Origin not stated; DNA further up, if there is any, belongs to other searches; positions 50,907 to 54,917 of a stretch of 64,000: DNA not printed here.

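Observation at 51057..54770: Giant 1237-aa protein whose only recognisable feature is a C-terminal nucleotidyltransferase-like motif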

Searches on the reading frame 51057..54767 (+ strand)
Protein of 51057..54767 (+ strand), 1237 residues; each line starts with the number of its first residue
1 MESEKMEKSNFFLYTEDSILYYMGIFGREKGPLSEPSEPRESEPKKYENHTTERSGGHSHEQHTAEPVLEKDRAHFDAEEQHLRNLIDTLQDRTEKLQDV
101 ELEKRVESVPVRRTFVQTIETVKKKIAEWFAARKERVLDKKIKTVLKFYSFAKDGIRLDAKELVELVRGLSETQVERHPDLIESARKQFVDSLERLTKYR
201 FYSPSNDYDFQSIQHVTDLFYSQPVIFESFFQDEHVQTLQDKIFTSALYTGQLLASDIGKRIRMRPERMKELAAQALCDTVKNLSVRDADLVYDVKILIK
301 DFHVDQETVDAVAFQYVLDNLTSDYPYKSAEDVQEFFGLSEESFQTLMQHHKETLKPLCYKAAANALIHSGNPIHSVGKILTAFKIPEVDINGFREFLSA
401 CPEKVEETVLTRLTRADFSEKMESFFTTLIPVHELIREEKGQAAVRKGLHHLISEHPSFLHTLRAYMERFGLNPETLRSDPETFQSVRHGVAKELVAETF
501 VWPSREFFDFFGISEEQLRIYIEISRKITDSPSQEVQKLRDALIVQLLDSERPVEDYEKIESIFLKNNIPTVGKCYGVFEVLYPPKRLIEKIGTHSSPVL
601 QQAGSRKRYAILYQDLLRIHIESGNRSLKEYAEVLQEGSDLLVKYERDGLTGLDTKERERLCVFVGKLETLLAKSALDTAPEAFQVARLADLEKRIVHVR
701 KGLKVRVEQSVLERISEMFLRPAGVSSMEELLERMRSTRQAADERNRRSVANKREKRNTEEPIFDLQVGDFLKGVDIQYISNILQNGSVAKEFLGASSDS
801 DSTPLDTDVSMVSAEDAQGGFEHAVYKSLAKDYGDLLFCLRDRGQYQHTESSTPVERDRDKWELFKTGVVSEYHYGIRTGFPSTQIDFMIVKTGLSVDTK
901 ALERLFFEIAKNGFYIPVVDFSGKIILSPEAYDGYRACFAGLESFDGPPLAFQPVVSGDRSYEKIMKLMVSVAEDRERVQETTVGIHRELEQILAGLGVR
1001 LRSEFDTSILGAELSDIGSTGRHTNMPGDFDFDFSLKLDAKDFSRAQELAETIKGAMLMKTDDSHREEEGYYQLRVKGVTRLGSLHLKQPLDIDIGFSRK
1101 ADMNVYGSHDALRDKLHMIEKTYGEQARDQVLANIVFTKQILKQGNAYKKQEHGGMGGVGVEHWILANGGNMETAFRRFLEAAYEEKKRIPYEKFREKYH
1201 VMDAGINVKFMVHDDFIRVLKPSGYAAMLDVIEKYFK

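Call 6: search_protein_families(library=pfam, proteins=[window:51057-54767:+], max_evalue=10)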
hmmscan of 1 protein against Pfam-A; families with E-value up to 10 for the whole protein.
window:51057-54767:+ (1237 aa): 2 families
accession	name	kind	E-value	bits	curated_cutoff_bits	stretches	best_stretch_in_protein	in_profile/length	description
PF14164.11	YqzH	-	0.044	14.2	30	1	135-174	3-42/64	YqzH-like protein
PF21329.2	CYP38_PsbQ-like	-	3.7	8.5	27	1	687-756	37-104/117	Peptidyl-prolyl cis-trans isomerase CYP38-like, PsbQ-like domain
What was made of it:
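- On Pfam NTP_transf_2 (PF01909): No hit for the window protein (call 6).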

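Call 7: search_protein_families(library=ncbifam, proteins=[window:51057-54767:+], max_evalue=10)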
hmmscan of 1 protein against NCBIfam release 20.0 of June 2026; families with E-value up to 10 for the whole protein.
window:51057-54767:+ (1237 aa): 0 families

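Call 8: search_solved_structures(query=window:51057-54767:+, max_evalue=10, show_alignments=2)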
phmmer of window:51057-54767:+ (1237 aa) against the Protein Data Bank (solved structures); distinct sequences matched with E-value up to 10: 3.
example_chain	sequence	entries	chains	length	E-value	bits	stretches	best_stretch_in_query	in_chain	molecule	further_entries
7bqq_A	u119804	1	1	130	0.01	16.8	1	439-529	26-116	Gogy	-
6dlc_A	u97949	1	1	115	0.19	12.6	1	65-168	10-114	Designed protein DHD1:234_A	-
3mqo_A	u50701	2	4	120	1.3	9.9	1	546-606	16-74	Transcriptional regulator, LuxR family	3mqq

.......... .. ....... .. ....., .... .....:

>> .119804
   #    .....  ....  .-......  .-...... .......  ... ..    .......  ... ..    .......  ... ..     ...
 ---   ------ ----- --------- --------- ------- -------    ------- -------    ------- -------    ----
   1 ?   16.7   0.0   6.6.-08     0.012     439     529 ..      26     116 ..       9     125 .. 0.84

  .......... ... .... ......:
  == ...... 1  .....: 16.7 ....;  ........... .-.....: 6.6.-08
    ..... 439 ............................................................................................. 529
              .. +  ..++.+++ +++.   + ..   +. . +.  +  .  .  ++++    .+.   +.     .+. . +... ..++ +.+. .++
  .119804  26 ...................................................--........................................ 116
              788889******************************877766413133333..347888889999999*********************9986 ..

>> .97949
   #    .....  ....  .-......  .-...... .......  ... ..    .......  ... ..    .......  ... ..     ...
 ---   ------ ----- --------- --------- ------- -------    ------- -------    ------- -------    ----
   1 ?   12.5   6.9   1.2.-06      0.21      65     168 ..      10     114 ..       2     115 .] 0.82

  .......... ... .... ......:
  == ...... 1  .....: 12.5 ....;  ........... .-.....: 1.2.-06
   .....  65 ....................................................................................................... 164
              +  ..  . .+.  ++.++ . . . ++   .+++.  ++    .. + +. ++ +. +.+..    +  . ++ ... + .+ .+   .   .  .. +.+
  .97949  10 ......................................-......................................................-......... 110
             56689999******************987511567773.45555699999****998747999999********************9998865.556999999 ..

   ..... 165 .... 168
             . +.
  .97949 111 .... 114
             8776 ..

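Call 9: find_homologous_proteins(query=window:51057-54767:+, max_evalue=0.001)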
Query window:51057-54767:+ (1237 aa): 1 proteins with E <= 0.001 among 8000 candidates.
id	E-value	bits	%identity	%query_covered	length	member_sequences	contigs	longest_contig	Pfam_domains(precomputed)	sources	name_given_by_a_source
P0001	0.0e+0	2765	100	100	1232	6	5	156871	-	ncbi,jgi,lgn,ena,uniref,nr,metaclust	ncbi:MAG: hypothetical protein UU48_C0006G0064 [Candidatus Uhrbacteria bacterium GW2011_GWF2_41_16]|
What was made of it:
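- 51057..54770 (+): Whole gene, 1237 aa including stop (alternative start at 51072, 1232 aa). It is named a hypothetical protein of Candidatus Uhrbacteria GW2011_GWF2_41_16 (call 9).
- Tried and rejected: The word-indexed search with the single protein found only the protein itself (call 9).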

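Call 11: search_protein_families(library=padloc, proteins=[window:51057-54767:+], max_evalue=1)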
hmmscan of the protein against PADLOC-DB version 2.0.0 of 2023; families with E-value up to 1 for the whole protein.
window:51057-54767:+ (1237 aa): 1 family
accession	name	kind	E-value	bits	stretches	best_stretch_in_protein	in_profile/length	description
PDLC00018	DruF2|DruF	-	0.034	9.9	1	246-298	477-527/929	Unknown function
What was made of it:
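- Checked: No Pfam, NCBIfam, PADLOC or PDB-sequence hit was found for the whole protein (calls 6, 7, 8, 11), so it is indeed unrecognised by sequence libraries.
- Tried and rejected: Pfam, NCBIfam, PADLOC and PDB-sequence searches of the whole protein found nothing useful (calls 6, 7, 8, 11).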

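Call 13: find_encoding_contigs(protein=P0001, flank=10000, max_places=6)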
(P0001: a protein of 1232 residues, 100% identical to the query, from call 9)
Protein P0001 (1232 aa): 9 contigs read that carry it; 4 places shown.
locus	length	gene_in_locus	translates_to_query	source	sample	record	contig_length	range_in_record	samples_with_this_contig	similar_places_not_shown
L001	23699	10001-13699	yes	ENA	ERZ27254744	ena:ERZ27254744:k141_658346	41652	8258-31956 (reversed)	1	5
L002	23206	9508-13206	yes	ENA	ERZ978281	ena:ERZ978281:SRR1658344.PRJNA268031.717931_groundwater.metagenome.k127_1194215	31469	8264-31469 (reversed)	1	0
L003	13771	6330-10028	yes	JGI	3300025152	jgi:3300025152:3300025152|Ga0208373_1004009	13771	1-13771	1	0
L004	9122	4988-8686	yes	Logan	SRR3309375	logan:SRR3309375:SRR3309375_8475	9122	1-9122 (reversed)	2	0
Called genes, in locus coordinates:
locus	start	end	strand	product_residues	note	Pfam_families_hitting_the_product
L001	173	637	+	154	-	PF13785:DUF4178 (weak)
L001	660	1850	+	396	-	PF18884:TSP3_bac (weak)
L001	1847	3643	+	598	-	PF03717:PBP_dimer, PF00905:Transpeptidase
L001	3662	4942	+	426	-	PF08245:Mur_ligase_M, PF02875:Mur_ligase_C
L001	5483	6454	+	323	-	-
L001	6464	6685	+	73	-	-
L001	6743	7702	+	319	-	-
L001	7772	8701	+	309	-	-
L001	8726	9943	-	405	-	PF00085:Thioredoxin (weak), PF13098:Thioredoxin_2, PF13905:Thioredoxin_8 (faint)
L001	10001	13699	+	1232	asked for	-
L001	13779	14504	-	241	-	-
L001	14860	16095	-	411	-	-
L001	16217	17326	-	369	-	-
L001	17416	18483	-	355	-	-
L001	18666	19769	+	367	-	PF00497:SBP_bac_3, PF10613:Lig_chan-Glu_bd, PF07885:Ion_trans_2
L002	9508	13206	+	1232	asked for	-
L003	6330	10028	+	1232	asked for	-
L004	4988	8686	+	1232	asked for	-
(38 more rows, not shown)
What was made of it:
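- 51057..54770 (+): The identical protein is called as 1232 aa on 9 contigs (call 13).
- Checked: Gene callers on four other assemblies of the same organism start it at the second Met, 51072, giving 1232 aa (call 13).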

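Call 18: search_protein_representatives(protein=window:51168-54767:+)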
Query: 1200 residues. Proteins with E-value up to 0.001 (for the whole library): 1034; up to 1e-10: 858; up to 1e-30: 654. The best 150 are listed.
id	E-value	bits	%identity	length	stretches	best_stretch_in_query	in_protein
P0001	0.0e+00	2689.6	100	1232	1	1-1200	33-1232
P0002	5.8e-295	998.0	62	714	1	493-1199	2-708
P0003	4.7e-291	985.0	59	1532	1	462-1199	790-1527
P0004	1.3e-282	957.1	55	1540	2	460-1199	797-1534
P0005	1.8e-275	933.4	41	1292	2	473-1199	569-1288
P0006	1.4e-260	884.1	55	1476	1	479-1198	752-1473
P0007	6.8e-250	848.7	54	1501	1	477-1199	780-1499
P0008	7.9e-221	752.5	48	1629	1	472-1199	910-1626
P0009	4.8e-215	733.3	49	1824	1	472-1199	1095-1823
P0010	1.1e-213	728.8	48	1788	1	472-1200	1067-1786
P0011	1.0e-210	719.0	48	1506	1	473-1197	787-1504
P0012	1.2e-208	712.1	48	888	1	443-1199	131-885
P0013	2.0e-205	701.5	38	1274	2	472-1198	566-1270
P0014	8.0e-205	699.5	48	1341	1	468-1199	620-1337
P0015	2.0e-204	698.1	46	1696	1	467-1195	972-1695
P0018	2.6e-199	681.2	36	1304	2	455-1196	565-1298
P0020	4.6e-198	677.1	36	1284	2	474-1199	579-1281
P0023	1.7e-194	665.3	47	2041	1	480-1200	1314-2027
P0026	3.9e-192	657.5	47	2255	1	475-1199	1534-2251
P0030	6.2e-188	643.5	45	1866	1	476-1200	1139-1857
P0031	7.3e-187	640.0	44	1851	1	478-1200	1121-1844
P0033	1.0e-184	632.9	43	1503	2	476-1200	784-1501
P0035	4.0e-184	630.9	38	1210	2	478-1198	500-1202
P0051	9.9e-177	606.4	43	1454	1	446-1200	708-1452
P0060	6.8e-172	590.4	43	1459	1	467-1200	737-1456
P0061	7.8e-172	590.2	42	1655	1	429-1200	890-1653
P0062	1.8e-170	585.7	40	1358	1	447-1200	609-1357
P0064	2.8e-169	581.8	36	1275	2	472-1198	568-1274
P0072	4.9e-167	574.3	43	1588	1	484-1200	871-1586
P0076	2.1e-165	568.9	43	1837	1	469-1200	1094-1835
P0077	2.5e-165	568.7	42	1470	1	468-1200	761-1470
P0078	5.9e-165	567.4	45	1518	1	468-1200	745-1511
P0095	3.3e-154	531.9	40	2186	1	473-1199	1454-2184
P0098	1.5e-152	526.4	40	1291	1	403-1200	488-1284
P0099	3.2e-152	525.3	40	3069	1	474-1199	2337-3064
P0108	4.1e-148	511.7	38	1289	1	470-1200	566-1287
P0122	2.4e-138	479.3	37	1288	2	477-1200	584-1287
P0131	1.3e-135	470.3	40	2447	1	476-1198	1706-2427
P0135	4.9e-133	461.7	36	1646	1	475-1200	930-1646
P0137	9.2e-131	454.2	39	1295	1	475-1198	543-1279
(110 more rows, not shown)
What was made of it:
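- The extra ART-like and helical domains and the 1200-3000 aa size are unexplained by this role (call 18).
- Tried and rejected: The exhaustive HMMER search was needed (call 18).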

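Call 31: search_protein_families(library=pfam, proteins=[P0099, P0131, P0026, P0095], max_evalue=0.001)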
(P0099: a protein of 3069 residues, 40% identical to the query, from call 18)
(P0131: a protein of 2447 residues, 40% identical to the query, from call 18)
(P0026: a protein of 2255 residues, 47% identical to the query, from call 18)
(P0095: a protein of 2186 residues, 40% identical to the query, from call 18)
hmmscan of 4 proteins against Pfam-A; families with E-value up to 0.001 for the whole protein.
P0099 (3069 aa): 0 families

P0131 (2447 aa): 0 families

P0026 (2255 aa): 0 families

P0095 (2186 aa): 0 families

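Call 33: find_encoding_contigs(protein=P0020, flank=8000, max_places=2)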
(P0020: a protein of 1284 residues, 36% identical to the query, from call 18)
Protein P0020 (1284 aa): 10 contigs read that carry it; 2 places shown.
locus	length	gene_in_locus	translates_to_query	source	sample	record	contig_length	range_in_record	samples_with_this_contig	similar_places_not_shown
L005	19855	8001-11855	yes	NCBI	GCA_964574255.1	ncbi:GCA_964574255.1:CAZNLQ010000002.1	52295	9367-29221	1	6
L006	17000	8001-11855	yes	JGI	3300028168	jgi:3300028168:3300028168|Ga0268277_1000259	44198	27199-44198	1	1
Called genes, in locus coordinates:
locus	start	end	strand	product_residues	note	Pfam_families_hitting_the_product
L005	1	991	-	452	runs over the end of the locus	PF00753:Lactamase_B, PF23023:Anti-Pycsar_Apyc1, PF12706:Lactamase_B_2, PF16661:Lactamase_B_6, PF10996:Beta-Casp, PF07521:RMMBL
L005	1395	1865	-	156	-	PF03073:TspO_MBR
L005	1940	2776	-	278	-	-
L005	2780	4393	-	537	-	PF02690:Na_Pi_cotrans, PF01895:PhoU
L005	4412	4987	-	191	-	PF01997:Translin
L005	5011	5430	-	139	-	PF00814:TsaD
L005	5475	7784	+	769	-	-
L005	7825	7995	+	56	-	-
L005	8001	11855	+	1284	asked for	-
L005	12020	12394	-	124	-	PF16320:Ribosomal_L12_N, PF00542:Ribosomal_L12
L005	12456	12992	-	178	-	PF00466:Ribosomal_L10, PF27436:RL10_C (weak)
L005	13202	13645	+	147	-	-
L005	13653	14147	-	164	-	-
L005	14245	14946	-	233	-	PF00696:AA_kinase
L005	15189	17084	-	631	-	PF03485:Arg_tRNA_synt_N, PF00750:tRNA-synt_1d, PF05746:DALR_1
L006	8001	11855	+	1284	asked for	-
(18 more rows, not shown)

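Call 36: list_cluster_members(proteins=[P0005, P0035, P0018, P0152, P0137, P0175, P0181, P0183, P0211, P0228])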
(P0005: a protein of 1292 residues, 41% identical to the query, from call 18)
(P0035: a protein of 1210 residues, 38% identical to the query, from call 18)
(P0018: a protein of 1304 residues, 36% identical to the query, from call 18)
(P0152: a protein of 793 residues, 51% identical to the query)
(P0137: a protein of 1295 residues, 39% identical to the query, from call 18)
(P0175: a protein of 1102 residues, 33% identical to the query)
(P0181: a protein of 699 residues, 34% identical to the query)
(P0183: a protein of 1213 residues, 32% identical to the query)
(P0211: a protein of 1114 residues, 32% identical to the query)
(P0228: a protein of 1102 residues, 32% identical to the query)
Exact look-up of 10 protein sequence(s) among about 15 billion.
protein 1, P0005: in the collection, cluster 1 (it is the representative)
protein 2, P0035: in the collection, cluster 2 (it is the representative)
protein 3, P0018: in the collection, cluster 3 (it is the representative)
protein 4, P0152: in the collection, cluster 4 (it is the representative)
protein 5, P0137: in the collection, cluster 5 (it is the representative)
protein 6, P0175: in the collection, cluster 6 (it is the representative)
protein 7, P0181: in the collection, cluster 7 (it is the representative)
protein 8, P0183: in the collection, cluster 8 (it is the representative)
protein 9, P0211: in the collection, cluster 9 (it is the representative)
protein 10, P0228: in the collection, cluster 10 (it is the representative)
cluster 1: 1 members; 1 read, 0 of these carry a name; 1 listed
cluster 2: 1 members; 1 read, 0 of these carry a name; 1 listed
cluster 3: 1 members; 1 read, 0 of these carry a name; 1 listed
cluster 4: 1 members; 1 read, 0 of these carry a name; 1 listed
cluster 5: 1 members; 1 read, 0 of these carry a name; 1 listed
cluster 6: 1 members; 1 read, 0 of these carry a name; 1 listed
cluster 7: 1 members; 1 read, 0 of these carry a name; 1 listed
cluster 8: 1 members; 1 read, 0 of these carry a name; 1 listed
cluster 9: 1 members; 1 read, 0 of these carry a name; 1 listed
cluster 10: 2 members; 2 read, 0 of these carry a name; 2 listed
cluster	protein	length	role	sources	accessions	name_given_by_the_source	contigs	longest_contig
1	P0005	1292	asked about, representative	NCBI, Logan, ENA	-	-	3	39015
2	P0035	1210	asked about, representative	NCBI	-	-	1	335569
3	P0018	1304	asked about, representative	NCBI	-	-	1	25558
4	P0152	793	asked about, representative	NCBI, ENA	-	-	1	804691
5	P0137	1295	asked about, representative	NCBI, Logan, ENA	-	-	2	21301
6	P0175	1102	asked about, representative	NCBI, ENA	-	-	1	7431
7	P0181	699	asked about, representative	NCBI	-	-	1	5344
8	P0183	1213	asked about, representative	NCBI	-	-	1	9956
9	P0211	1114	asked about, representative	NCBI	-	-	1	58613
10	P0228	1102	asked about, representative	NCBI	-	-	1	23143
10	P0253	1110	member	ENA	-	-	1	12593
